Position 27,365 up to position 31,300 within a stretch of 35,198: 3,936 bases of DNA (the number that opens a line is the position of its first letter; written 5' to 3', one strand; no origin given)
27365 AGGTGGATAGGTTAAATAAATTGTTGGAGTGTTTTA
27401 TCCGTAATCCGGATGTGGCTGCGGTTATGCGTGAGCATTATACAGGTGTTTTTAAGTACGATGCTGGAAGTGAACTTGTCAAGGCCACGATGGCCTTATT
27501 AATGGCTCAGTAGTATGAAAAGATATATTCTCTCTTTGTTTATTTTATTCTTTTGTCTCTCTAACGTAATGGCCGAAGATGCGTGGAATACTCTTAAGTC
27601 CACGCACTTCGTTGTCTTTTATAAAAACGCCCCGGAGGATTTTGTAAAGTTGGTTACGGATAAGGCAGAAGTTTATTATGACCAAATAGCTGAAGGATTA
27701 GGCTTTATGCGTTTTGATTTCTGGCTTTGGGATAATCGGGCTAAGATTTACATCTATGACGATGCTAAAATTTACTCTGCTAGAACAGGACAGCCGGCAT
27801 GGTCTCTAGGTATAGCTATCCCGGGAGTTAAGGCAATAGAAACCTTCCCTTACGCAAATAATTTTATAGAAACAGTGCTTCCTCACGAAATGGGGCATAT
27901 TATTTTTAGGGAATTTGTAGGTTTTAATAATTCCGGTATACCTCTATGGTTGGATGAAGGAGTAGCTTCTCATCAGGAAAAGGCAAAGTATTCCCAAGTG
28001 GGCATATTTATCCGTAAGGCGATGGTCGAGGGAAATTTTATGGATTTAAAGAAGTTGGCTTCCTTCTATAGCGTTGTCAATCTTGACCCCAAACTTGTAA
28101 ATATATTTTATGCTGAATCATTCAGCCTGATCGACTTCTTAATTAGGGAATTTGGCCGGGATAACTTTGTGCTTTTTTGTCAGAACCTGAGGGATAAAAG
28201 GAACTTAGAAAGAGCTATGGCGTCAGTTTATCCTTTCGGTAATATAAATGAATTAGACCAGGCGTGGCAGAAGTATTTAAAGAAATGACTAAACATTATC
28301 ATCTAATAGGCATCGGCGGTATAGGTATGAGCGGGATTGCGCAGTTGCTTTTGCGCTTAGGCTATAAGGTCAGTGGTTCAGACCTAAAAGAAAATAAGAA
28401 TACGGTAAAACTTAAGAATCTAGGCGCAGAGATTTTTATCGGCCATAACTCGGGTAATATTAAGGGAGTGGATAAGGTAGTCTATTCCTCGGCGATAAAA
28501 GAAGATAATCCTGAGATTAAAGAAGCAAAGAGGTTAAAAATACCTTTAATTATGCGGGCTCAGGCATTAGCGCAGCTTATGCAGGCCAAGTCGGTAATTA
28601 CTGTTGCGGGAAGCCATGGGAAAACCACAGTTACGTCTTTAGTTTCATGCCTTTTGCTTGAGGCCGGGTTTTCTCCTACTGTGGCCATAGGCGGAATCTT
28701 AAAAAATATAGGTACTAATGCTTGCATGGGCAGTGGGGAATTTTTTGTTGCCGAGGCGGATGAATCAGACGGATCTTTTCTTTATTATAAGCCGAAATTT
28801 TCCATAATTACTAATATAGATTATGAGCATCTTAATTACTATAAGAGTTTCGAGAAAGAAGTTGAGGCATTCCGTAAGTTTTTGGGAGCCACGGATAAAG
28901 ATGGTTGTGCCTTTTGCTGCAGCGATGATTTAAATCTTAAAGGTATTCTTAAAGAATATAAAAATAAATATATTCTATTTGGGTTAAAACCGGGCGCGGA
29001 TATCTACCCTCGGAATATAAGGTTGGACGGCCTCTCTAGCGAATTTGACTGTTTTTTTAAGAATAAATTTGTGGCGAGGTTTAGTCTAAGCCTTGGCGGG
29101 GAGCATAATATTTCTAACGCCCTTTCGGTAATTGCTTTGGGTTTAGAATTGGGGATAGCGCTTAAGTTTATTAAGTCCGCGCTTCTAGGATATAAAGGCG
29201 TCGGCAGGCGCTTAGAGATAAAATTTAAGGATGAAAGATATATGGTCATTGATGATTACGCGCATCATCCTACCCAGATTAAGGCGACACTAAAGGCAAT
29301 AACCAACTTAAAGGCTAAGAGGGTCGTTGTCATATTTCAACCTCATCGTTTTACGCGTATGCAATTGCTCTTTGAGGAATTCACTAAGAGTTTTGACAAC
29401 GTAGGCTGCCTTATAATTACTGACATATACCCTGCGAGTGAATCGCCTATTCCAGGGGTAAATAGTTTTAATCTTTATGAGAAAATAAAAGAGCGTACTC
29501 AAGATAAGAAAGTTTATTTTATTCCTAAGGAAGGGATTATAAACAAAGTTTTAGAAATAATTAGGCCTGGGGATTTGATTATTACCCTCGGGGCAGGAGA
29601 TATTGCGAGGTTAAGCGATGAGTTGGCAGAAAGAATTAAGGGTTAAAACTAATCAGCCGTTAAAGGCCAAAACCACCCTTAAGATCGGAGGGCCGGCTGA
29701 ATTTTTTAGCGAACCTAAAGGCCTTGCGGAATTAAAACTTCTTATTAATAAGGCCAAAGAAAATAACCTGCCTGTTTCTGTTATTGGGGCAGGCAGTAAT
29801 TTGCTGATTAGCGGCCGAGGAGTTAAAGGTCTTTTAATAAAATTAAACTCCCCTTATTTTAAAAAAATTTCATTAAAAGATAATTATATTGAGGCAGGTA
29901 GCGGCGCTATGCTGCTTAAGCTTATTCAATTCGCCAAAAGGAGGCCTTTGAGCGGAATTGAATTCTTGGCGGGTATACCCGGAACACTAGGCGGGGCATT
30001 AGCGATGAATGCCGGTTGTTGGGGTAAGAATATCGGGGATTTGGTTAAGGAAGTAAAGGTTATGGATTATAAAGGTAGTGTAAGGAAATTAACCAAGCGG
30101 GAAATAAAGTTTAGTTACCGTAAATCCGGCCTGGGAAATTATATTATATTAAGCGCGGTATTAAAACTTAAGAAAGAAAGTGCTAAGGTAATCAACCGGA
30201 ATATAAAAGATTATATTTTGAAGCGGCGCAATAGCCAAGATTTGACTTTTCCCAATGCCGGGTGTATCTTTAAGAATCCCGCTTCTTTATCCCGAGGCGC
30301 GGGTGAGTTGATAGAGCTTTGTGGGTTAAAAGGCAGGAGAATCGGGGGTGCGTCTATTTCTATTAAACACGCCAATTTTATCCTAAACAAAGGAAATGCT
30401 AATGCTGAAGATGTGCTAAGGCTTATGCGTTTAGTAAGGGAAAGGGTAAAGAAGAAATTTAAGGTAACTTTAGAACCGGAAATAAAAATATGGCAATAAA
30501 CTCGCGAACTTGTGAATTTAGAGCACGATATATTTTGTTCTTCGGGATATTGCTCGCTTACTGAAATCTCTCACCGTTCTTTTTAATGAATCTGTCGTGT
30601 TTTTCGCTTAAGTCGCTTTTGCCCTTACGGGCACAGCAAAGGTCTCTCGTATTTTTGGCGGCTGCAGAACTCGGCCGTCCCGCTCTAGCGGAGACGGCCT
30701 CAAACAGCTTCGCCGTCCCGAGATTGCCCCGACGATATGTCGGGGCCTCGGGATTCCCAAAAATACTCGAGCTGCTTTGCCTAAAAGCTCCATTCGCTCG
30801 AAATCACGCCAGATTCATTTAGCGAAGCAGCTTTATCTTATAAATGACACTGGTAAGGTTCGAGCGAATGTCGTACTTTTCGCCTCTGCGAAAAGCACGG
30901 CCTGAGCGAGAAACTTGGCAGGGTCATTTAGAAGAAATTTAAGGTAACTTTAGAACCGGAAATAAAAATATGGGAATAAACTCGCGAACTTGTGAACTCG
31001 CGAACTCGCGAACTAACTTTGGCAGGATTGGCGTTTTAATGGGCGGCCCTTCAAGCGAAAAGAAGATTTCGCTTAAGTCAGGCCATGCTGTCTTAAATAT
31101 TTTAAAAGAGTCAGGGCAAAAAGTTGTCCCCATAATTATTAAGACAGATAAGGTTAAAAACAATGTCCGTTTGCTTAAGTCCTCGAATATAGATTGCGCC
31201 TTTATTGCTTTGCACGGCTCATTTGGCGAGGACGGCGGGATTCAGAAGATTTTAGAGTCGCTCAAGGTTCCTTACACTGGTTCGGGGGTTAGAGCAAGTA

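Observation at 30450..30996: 413-bp GC-rich non-coding insert flanked by 67-bp direct repeats splits the murB/ddl junction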

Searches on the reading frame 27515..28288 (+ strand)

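Call 83: search_protein_families(library=pfam, proteins=[window:27515-28288:+], max_evalue=0.00001)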
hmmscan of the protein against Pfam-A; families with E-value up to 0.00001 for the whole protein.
window:27515-28288:+ (257 aa): 1 family
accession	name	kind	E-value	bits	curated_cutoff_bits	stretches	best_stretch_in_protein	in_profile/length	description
PF13485.12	Peptidase_MA_2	-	2.3e-20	73.7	32.4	1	77-256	22-200/201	Peptidase MA superfamily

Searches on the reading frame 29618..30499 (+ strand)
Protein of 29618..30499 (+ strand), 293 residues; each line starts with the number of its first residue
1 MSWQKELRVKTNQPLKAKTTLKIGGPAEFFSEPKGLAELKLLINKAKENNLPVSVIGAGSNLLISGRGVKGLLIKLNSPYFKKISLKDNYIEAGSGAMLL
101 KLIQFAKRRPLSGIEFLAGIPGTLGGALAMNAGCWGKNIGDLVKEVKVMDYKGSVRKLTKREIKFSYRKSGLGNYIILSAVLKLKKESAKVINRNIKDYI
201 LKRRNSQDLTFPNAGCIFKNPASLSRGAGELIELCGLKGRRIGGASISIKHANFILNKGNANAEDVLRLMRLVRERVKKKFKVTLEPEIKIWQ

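Call 13: find_encoding_contigs(protein=window:29618-30499:+, flank=3000, max_places=10)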
Protein window:29618-30499:+ (293 aa): 11 contigs read that carry it; 7 places shown.
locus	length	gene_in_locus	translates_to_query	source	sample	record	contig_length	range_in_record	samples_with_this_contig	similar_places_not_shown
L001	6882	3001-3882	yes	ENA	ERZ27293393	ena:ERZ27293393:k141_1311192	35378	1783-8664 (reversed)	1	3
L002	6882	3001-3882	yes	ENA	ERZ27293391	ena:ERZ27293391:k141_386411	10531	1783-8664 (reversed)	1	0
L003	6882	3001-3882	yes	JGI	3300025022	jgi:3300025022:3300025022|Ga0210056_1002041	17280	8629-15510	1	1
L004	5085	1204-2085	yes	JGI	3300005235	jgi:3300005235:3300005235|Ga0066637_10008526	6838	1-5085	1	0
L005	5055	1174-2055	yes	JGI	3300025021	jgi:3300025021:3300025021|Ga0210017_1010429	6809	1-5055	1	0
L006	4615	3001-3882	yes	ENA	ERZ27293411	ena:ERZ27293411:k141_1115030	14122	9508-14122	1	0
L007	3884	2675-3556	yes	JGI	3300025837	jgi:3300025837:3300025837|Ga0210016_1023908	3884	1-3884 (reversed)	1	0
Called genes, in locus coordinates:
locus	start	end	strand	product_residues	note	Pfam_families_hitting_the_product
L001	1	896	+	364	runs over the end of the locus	PF03033:Glyco_transf_28, PF04101:Glyco_tran_28_C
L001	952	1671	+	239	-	PF13485:Peptidase_MA_2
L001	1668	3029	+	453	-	PF01225:Mur_ligase, PF08245:Mur_ligase_M, PF02875:Mur_ligase_C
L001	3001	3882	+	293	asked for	PF01565:FAD_binding_4, PF02873:MurB_C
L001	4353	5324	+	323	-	PF01820:Dala_Dala_lig_N, PF14397:ATPgrasp_ST (faint), PF02222:ATP-grasp (weak), PF02655:ATP-grasp_3, PF02786:CPSase_L_D2 (weak), PF03133:TTL (faint), PF07478:Dala_Dala_lig_C, PF13535:ATP-grasp_4 (weak), +1 more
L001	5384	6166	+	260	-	-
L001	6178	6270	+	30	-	-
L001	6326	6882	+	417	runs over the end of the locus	PF11104:PilM_2 (faint), PF02491:SHS2_FTSA, PF14450:FtsA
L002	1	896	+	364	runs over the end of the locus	PF03033:Glyco_transf_28, PF04101:Glyco_tran_28_C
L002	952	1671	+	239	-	PF13485:Peptidase_MA_2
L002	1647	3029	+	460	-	PF01225:Mur_ligase, PF08245:Mur_ligase_M, PF02875:Mur_ligase_C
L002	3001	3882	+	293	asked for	PF01565:FAD_binding_4, PF02873:MurB_C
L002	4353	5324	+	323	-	PF01820:Dala_Dala_lig_N, PF14397:ATPgrasp_ST (faint), PF02222:ATP-grasp (weak), PF02655:ATP-grasp_3, PF02786:CPSase_L_D2 (weak), PF03133:TTL (faint), PF07478:Dala_Dala_lig_C, PF13535:ATP-grasp_4 (weak), +1 more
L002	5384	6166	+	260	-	-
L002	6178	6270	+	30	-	-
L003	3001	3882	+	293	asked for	PF01565:FAD_binding_4, PF02873:MurB_C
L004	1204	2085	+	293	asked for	PF01565:FAD_binding_4, PF02873:MurB_C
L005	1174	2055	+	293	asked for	PF01565:FAD_binding_4, PF02873:MurB_C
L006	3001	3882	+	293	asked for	PF01565:FAD_binding_4, PF02873:MurB_C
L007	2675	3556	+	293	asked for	PF01565:FAD_binding_4, PF02873:MurB_C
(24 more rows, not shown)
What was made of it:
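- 29618..30499 (+): murB (UDP-N-acetylmuramate dehydrogenase), complete; ends inside repeat copy 1. Pfam FAD_binding_4 + MurB_C in call 13.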

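Call 18: find_homologous_proteins(query=window:29618-30499:+, max_evalue=1e-30)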
Query window:29618-30499:+ (293 aa): 7875 proteins with E <= 1e-30 among 8000 candidates; the best 120 are listed.
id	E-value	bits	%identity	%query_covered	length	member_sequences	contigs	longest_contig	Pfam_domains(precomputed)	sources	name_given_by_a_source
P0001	5.6e-184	628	100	100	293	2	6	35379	PF01565.29,PF02873.22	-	-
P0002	1.4e-156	538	85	100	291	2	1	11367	PF01565.29,PF02873.22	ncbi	-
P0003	6.7e-131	454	73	100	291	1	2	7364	PF01565.29,PF02873.22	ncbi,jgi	ncbi:MAG: UDP-N-acetylmuramate dehydrogenase [Candidatus Omnitrophota bacterium]|jgi:UDP-N-acetylmur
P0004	3.9e-130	451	72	100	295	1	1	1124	PF01565.29,PF02873.22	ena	-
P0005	3.1e-127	442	71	100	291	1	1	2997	PF01565.29,PF02873.22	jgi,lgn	jgi:UDP-N-acetylmuramate dehydrogenase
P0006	6.4e-126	438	70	100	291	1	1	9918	PF01565.29,PF02873.22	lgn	-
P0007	2.1e-124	433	70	100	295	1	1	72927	PF01565.29,PF02873.22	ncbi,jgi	jgi:UDP-N-acetylmuramate dehydrogenase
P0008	4.1e-124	432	69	100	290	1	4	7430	PF01565.29,PF02873.22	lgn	-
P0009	8.7e-121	421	68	100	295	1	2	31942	PF01565.29,PF02873.22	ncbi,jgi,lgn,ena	-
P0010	8.4e-120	417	67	100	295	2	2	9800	PF01565.29,PF02873.22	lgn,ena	-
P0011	3.0e-118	412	65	100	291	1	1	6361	PF01565.29,PF02873.22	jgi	jgi:UDP-N-acetylmuramate dehydrogenase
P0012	2.1e-117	410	65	100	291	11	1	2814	PF01565.29,PF02873.22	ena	-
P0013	3.3e-115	402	67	100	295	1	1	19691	PF01565.29,PF02873.22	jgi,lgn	jgi:UDP-N-acetylmuramate dehydrogenase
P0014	1.2e-114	401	63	100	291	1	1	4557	PF01565.29,PF02873.22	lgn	-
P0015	6.8e-114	398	65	100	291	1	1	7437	PF01565.29,PF02873.22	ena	-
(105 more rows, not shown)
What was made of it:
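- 29618..30499 (+): Homologs are named MurB of Candidatus Omnitrophota (call 18).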

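Call 19: find_encoding_contigs(protein=P0002, flank=3000, max_places=3)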
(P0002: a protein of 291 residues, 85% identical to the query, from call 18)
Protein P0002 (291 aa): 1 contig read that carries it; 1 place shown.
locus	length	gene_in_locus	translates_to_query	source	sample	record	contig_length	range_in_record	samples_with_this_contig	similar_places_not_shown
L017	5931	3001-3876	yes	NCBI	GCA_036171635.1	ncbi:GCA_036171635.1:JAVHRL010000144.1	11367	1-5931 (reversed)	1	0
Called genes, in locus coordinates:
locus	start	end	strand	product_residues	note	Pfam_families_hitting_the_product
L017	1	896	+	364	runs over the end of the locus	PF03033:Glyco_transf_28, PF04101:Glyco_tran_28_C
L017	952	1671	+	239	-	PF13485:Peptidase_MA_2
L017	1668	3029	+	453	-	PF01225:Mur_ligase, PF08245:Mur_ligase_M, PF02875:Mur_ligase_C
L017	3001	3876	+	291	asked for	PF01565:FAD_binding_4, PF02873:MurB_C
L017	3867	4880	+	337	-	PF01820:Dala_Dala_lig_N, PF02655:ATP-grasp_3, PF08443:RimK (faint), PF02222:ATP-grasp (weak), PF02786:CPSase_L_D2 (weak), PF07478:Dala_Dala_lig_C, PF13535:ATP-grasp_4 (weak), PF03133:TTL (weak)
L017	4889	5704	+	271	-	PF03799:FtsQ_DivIB_C (weak)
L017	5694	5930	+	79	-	?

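Call 20: find_encoding_contigs(protein=P0003, flank=3000, max_places=3)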
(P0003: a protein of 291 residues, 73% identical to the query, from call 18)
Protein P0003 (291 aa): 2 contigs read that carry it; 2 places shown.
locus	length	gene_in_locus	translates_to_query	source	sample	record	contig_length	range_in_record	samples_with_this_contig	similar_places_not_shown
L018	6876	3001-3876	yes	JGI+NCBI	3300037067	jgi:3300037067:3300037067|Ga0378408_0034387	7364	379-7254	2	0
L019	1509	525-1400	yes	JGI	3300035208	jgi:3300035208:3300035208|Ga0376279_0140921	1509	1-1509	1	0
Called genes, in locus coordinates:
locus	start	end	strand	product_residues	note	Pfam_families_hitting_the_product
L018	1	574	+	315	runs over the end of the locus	PF01098:FTSW_RODA_SPOVE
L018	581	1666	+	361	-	PF03033:Glyco_transf_28, PF02684:LpxB (weak), PF04101:Glyco_tran_28_C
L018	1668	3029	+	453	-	PF01225:Mur_ligase, PF08245:Mur_ligase_M, PF02875:Mur_ligase_C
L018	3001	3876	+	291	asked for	PF01565:FAD_binding_4, PF02873:MurB_C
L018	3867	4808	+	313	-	PF01820:Dala_Dala_lig_N, PF02655:ATP-grasp_3, PF02786:CPSase_L_D2, PF03133:TTL (faint), PF08443:RimK (weak), PF02222:ATP-grasp, PF07478:Dala_Dala_lig_C, PF13535:ATP-grasp_4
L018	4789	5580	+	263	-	-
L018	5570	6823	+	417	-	PF11104:PilM_2 (faint), PF02491:SHS2_FTSA, PF14450:FtsA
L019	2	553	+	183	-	?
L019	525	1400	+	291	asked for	PF01565:FAD_binding_4, PF02873:MurB_C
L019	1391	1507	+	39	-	?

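Call 21: find_encoding_contigs(protein=P0007, flank=3000, max_places=3)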
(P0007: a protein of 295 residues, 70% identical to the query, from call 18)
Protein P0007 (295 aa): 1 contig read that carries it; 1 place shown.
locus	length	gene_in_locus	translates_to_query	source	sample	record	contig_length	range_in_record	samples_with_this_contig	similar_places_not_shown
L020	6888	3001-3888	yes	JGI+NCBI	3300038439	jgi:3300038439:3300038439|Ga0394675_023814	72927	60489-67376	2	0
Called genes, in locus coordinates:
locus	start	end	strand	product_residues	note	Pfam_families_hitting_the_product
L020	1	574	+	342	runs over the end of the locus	PF01098:FTSW_RODA_SPOVE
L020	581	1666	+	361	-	PF03033:Glyco_transf_28, PF04101:Glyco_tran_28_C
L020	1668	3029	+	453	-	PF01225:Mur_ligase, PF08245:Mur_ligase_M, PF02875:Mur_ligase_C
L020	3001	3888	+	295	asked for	PF01565:FAD_binding_4, PF02873:MurB_C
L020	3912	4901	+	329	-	PF01820:Dala_Dala_lig_N, PF03133:TTL (faint), PF01071:GARS_A (weak), PF02655:ATP-grasp_3, PF08443:RimK (weak), PF02222:ATP-grasp, PF07478:Dala_Dala_lig_C, PF13535:ATP-grasp_4 (weak)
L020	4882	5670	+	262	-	PF03799:FtsQ_DivIB_C (weak)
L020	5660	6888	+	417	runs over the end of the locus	PF11104:PilM_2 (faint), PF02491:SHS2_FTSA, PF14450:FtsA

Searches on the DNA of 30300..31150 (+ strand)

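Call 5: search_rna_families(source=window, start=30300, end=31150, threshold=evalue, max_evalue=10, show_alignments=3)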
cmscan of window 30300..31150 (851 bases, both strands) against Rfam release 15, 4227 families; matches with E-value up to 10: 3.
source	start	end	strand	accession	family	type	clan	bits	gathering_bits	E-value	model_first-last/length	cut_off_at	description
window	30794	30866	+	RF03648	mir-9413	Gene; miRNA;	-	18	100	1.7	1-68/68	no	mir-9413 microRNA precursor family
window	30784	30879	+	RF00903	mir-359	Gene; miRNA;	-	16.6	68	4.4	1-83/83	no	mir-359 microRNA precursor family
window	30792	30869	-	RF00467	RSV_PBS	Cis-reg;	-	15.9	47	5.4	1-75/75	no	Rous sarcoma virus (RSV) primer binding site (PBS)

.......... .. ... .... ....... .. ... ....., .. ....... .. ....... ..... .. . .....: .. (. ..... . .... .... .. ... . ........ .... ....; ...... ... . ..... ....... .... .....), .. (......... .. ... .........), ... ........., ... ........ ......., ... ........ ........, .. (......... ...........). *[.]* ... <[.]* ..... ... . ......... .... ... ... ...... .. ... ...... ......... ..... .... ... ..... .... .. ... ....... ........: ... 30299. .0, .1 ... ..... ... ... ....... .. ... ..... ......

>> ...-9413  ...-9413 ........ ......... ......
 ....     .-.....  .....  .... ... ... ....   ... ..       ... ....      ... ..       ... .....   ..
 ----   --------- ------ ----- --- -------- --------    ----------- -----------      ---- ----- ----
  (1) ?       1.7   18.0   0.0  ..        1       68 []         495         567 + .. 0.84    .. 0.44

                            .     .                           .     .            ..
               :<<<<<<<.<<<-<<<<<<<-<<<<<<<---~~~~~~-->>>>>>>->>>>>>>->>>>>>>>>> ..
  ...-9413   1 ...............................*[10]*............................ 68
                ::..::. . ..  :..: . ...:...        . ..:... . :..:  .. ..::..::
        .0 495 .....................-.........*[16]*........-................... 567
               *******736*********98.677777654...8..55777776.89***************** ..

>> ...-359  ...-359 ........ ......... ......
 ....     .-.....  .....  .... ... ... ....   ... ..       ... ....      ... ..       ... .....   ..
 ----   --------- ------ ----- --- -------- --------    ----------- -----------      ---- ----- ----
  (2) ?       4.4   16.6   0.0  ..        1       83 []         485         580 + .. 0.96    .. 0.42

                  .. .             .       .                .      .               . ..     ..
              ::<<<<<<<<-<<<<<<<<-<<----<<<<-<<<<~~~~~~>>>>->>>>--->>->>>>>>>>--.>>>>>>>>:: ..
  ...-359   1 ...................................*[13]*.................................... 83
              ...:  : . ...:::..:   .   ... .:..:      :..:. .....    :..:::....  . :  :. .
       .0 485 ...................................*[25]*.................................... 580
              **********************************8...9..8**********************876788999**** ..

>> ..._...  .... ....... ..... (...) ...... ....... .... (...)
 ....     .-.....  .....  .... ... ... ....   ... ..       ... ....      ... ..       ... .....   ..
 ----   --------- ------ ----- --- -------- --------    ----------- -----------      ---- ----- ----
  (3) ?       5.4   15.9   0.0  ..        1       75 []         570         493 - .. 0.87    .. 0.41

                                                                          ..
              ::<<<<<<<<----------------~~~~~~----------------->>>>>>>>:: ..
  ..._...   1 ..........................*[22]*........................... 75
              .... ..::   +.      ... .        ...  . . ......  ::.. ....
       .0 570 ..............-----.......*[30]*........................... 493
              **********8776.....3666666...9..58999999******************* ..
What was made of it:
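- On Any curated RNA family (Rfam 15), including group I/II introns, HEARO/omega RNAs, 6S, ribozymes: Only chance-level miRNA-type hits appeared at E <= 10 in the insert (call 5).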

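Call 23: search_dna_similar(query=window:30517-30929:+, collection=plasmids, mode=distant, max_evalue=0.01)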
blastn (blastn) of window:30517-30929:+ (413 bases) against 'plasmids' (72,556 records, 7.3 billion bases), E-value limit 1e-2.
No match.

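Call 24: search_dna_similar(query=window:30517-30929:+, collection=phages, mode=distant, max_evalue=0.01)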
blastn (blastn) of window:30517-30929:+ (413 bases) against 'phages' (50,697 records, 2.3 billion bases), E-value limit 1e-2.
No match.
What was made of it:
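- Tried and rejected: Plasmid or phage origin: no blastn match to 72,556 plasmids or 50,697 phages (calls 23, 24).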

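Call 72: search_rna_families(sources=[L070, L024, L021, L046, L025], threshold=evalue, max_evalue=1)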
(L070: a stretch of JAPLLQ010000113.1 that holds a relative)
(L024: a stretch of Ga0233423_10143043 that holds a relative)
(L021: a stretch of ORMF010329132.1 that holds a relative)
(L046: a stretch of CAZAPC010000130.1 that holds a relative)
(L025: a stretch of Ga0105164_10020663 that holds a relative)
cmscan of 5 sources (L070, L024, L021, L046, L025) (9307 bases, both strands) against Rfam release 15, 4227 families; matches with E-value up to 1: 1.
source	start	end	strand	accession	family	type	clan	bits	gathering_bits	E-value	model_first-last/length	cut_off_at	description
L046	1815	2032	+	RF02142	HOXA11-AS1_6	Gene; lncRNA;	-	20.4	50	0.69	1-179/179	no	HOXA11 antisense RNA 1 conserved region 6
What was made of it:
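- On Any curated RNA family (Rfam 15), including group I/II introns, HEARO/omega RNAs, 6S, ribozymes: Nothing was found for F1, F2 or F3 in five other loci (call 72).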
